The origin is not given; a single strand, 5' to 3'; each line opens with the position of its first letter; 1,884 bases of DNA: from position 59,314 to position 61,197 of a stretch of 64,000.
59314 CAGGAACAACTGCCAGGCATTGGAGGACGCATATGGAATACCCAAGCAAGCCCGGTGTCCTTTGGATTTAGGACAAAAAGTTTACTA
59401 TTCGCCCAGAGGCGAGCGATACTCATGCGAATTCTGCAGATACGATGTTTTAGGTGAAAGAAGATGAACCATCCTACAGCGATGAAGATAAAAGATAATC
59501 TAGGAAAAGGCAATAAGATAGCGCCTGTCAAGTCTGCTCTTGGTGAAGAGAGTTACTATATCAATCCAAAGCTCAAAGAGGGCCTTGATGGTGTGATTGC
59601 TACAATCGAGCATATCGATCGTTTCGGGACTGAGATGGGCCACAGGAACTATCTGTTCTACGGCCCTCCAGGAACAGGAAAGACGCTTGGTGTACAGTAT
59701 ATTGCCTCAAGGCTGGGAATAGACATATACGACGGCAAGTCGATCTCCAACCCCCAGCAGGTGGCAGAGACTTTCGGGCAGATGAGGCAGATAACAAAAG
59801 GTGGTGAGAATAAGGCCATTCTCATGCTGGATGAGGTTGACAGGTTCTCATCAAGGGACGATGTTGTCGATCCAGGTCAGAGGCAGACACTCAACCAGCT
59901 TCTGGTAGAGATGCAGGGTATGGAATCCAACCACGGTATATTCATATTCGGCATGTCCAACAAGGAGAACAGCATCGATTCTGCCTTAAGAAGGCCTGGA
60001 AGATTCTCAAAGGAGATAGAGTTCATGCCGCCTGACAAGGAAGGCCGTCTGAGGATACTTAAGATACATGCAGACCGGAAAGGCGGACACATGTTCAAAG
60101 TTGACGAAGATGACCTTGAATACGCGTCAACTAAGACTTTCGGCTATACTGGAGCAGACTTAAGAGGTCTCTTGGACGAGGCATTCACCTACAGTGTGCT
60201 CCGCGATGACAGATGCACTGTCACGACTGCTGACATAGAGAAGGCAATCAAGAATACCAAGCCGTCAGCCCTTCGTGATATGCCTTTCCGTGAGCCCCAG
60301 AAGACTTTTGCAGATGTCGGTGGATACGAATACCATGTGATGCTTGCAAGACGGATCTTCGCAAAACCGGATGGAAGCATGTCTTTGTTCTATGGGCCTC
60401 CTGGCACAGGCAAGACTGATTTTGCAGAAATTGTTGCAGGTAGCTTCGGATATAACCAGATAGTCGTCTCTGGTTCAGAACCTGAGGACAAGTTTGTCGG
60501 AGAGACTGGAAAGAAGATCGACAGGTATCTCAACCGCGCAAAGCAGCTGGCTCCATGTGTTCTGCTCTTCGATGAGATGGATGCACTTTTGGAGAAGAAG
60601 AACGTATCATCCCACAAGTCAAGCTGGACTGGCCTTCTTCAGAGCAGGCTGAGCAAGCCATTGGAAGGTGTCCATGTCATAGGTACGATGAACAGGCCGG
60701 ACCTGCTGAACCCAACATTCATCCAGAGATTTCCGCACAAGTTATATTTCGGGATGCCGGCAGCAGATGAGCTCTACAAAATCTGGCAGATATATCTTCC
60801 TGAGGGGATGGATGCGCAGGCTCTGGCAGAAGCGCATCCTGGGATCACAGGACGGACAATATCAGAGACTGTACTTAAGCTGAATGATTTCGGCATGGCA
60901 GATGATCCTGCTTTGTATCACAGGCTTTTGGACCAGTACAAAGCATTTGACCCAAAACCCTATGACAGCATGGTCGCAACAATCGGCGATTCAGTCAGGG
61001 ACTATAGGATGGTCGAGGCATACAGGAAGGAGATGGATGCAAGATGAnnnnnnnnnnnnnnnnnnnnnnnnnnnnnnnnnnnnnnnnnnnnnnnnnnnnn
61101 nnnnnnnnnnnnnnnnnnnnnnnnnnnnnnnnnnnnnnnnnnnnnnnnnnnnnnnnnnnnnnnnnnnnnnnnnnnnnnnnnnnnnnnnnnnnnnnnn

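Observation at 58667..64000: Translationally coupled operon: radical SAM (SPASM-like) + tandem-AAA+ ATPase + two unknown proteins + membrane protein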

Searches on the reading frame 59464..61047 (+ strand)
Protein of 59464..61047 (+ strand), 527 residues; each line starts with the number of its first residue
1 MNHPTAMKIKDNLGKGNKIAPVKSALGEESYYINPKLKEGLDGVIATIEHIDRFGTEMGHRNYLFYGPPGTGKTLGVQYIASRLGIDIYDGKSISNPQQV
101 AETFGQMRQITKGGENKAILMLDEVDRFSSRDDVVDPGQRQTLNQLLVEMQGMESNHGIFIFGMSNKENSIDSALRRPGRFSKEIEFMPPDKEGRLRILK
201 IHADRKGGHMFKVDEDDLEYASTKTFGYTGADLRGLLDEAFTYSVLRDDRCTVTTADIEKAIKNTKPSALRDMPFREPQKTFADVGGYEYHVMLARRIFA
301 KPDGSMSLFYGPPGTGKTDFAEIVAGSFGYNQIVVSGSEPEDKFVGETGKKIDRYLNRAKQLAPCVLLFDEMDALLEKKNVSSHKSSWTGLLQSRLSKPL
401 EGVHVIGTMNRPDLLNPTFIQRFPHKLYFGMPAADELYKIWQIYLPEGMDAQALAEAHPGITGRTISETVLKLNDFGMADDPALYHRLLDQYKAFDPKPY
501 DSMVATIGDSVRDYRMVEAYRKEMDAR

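Call 5: search_protein_families(library=pfam, proteins=[window:59464-61047:+], max_evalue=0.01)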
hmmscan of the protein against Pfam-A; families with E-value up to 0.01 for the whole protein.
window:59464-61047:+ (527 aa): 21 families
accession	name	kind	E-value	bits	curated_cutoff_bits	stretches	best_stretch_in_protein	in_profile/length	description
PF00004.35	AAA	-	2.5e-52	177.2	21.2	2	308-430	2-130/131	ATPase family associated with various cellular activities (AAA)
PF07728.20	AAA_5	-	7.9e-10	39.3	22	1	308-423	3-139/139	AAA domain (dynein-related subfamily)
PF05496.18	RuvB_N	-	2.2e-09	37.7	27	1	63-130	36-98/159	Holliday junction DNA helicase RuvB P-loop domain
PF13401.12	AAA_22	-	1.8e-07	32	27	0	59-84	4-29/130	AAA domain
PF17862.7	AAA_lid_3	-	9e-07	28.8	27.2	1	217-260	3-45/45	AAA+ lid domain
PF00910.28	RNA_helicase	-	3.2e-06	28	21.5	0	64-150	2-84/105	RNA helicase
PF06745.19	ATPase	-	5.9e-05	23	26.6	0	302-345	17-64/231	KaiC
PF13086.12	AAA_11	-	8.3e-05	22.9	27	0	304-320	17-33/257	AAA domain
PF01078.27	Mg_chelatase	-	0.00012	22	20.3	0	58-80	20-42/207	Magnesium chelatase, subunit ChlI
PF13207.12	AAA_17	-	0.00028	21.6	27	0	66-94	1-30/136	AAA domain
PF13191.12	AAA_16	-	0.00029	21.8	32.6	0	58-85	23-49/167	AAA ATPase domain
PF02367.23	TsaE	-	0.00035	21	26.6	0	295-336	11-53/128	Threonylcarbamoyl adenosine biosynthesis protein TsaE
PF13521.12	AAA_28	-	0.00049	20.8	27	0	309-331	4-26/164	AAA domain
PF13479.12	AAA_24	-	0.00055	20.3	27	0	62-128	4-76/195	AAA domain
PF13238.12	AAA_18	-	0.00081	20.3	29.4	0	66-163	4-79/128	AAA domain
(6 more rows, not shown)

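Call 6: search_protein_families(library=ncbifam, proteins=[window:59464-61047:+], max_evalue=0.01)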
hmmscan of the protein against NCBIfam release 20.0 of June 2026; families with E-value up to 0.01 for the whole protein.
window:59464-61047:+ (527 aa): 40 families (the best 25 are shown)
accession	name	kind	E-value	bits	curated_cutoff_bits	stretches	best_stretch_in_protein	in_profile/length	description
TIGR01243.1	CDC48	subfamily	2.6e-60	204.6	802.65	1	49-467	202-662/733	CDC48 family AAA ATPase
TIGR01241.2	FtsH_fam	equivalog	8e-49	166.9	600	2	62-264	197-401/598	ATP-dependent zinc metalloprotease FtsH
TIGR01242.2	TIGR01242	subfamily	1.1e-47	162.8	500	2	62-265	150-355/362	proteasome-activating nucleotidase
NF003069.1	PRK03992.1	subfamily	4.3e-47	161.1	500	2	49-265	155-372/379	proteasome-activating nucleotidase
NF008004.0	PRK10733.1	equivalog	4.1e-40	137.4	1008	2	61-280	186-408/644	ATP-dependent zinc metalloprotease FtsH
NF047747.1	PrtsmActNtasePan2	equivalog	1.2e-39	136.7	700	2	45-264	171-391/397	proteasome-activating nucleotidase Pan2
NF047748.1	PrtsmActNtasePan1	equivalog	5.1e-37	127.8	750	2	62-267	184-391/405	proteasome-activating nucleotidase Pan1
NF042959.1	IteA_antiphage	equivalog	6.8e-35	120.9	510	2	308-471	129-298/367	anti-phage ATPase IteA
NF041006.2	cell_div_CdvC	equivalog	2.9e-34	118.6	650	2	61-273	135-357/370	cell division protein CdvC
TIGR03689.1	pup_AAA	equivalog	3.8e-27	95.2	504.75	2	308-455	220-389/512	proteasome ATPase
NF003229.0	PRK04195.1-5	equivalog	5.4e-13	48.4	280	2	54-133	36-120/413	replication factor C large subunit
TIGR03922.1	T7SS_EccA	equivalog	4.4e-11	42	466.65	2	308-381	316-393/557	type VII secretion AAA-ATPase EccA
NF009881.0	PRK13341.1-2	equivalog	6.4e-10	37.5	651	2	295-327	43-75/736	AAA family ATPase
TIGR00635.1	ruvB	equivalog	3.1e-09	36.3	299.05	2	63-129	33-94/305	Holliday junction branch migration DNA helicase RuvB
NF000868.0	PRK00080.1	equivalog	1.6e-08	33.8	282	2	307-338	54-85/330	Holliday junction branch migration DNA helicase RuvB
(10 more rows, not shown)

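Call 7: search_protein_families(library=padloc, proteins=[window:59464-61047:+], max_evalue=0.01)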
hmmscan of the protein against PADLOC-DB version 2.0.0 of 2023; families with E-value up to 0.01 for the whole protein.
window:59464-61047:+ (527 aa): 11 families
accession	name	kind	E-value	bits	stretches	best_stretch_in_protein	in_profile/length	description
PDLC02196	IetA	-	1.8e-36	124.3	2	28-261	88-317/374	-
PDLC02195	IetA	-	2.4e-28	97.6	2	33-260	108-332/395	-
PDLC04232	IetA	-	1.5e-21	75.2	2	308-439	120-253/330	-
PDLC04231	IetA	-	3.6e-14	51.2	1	308-437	121-252/262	-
PDLC00914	TRIP13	-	1.1e-11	42.8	1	99-269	124-296/302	TRIP13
PDLC04140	mad8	-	3.7e-07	28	0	61-151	28-115/314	mads_8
PDLC00915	TRIP13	-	1.9e-06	25.5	0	307-376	66-146/302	TRIP13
PDLC03838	DolB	-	8.7e-06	23.2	0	308-329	170-191/375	-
PDLC03920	MkoA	-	0.00066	16.1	0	309-321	636-648/1112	-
PDLC03921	MkoA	-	0.00099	14.8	0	304-320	1042-1058/1607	-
PDLC05035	PDC-S53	-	0.0027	13.8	0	304-332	510-538/900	-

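Call 23: search_protein_families(library=phrogs, proteins=[window:59464-61047:+], max_evalue=0.1)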
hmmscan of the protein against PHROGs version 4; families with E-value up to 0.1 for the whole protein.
window:59464-61047:+ (527 aa): 35 families (the best 25 are shown)
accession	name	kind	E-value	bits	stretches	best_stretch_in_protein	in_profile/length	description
phrog_3757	-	unknown function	3e-50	172.6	2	306-473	128-303/367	-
phrog_10401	-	other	3.5e-43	149.3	2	308-458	464-606/667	ATPase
phrog_30773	-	unknown function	1.1e-42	147.3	2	53-263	190-402/666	-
phrog_9172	-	unknown function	2e-34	120.3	2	307-441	110-254/509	-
phrog_8638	-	unknown function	1.5e-26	94.2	2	64-267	309-515/568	-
phrog_7485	-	unknown function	2.5e-23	83.7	2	61-188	228-360/430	-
phrog_168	-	DNA, RNA and nucleotide metabolism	2.7e-17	64.4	2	61-192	43-162/314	clamp loader of DNA polymerase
phrog_5846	-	DNA, RNA and nucleotide metabolism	5.7e-14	53.2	2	281-340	14-75/380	clamp loader of DNA polymerase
phrog_11838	-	DNA, RNA and nucleotide metabolism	8e-12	46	2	59-133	39-115/420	clamp loader of DNA polymerase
phrog_14322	-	unknown function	2.2e-11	44.7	1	64-197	230-358/398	-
phrog_4339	-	unknown function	3.5e-09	37.3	2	271-404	281-395/552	-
phrog_2376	-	other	5.5e-08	33.5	1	64-200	78-202/363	ATPase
phrog_249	-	moron, auxiliary metabolic gene and host takeover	7.7e-07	29.8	1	61-95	128-162/380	porphyrin biosynthesis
phrog_14685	-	unknown function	1.9e-05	25.5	0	308-334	6-32/88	-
phrog_4871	-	other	2.6e-05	23.8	0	301-329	494-521/764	ATP-dependent protease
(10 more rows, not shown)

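Call 52: search_solved_structures(query=window:59464-61047:+, max_evalue=1e-20)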
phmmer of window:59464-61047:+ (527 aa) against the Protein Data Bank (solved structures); distinct sequences matched with E-value up to 1e-20: 184 (the best 60 are shown).
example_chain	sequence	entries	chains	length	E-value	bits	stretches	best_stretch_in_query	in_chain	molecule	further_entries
5vc7_A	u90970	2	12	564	1.4e-66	228.5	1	131-383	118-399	VCP-like ATPase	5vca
5g4f_A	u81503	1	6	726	1.2e-65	225.4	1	131-383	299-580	VCP-LIKE ATPASE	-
5g4g_A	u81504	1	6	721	1.3e-65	225.4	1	131-383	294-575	VCP-LIKE ATPASE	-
7wub_D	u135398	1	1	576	2.7e-62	214.4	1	138-378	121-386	Transitional endoplasmic reticulum ATPase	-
7wub_C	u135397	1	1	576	3.7e-62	213.9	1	139-378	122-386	Transitional endoplasmic reticulum ATPase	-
6mck_A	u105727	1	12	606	3.7e-62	213.9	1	138-378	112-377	Transitional endoplasmic reticulum ATPase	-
8rs9_A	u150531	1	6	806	5.5e-62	213.4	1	139-378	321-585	Transitional endoplasmic reticulum ATPase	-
8pqx_A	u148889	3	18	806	1e-61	212.5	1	139-378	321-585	Transitional endoplasmic reticulum ATPase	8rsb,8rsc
8r0e_A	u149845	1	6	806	1.1e-61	212.4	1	139-378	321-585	Transitional endoplasmic reticulum ATPase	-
7rlj_A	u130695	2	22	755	1.4e-61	212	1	139-378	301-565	Transitional endoplasmic reticulum ATPase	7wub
8yka_A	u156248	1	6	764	1.5e-61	211.9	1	139-378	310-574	Transitional endoplasmic reticulum ATPase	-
7rlb_A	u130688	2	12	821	1.7e-61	211.7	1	138-378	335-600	Transitional endoplasmic reticulum ATPase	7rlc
7y4w_A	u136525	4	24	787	1.7e-61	211.7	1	139-378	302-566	Transitional endoplasmic reticulum ATPase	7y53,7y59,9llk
7bp9_A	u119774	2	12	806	1.9e-61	211.6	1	139-378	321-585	Transitional endoplasmic reticulum ATPase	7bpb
7bp8_A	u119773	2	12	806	2e-61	211.5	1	139-378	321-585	Transitional endoplasmic reticulum ATPase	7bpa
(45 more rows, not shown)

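Call 84: find_encoding_contigs(protein=window:59464-61047:+, flank=10000, max_places=2)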
Protein window:59464-61047:+ (527 aa): no gene with exactly this product is on record in the collection.
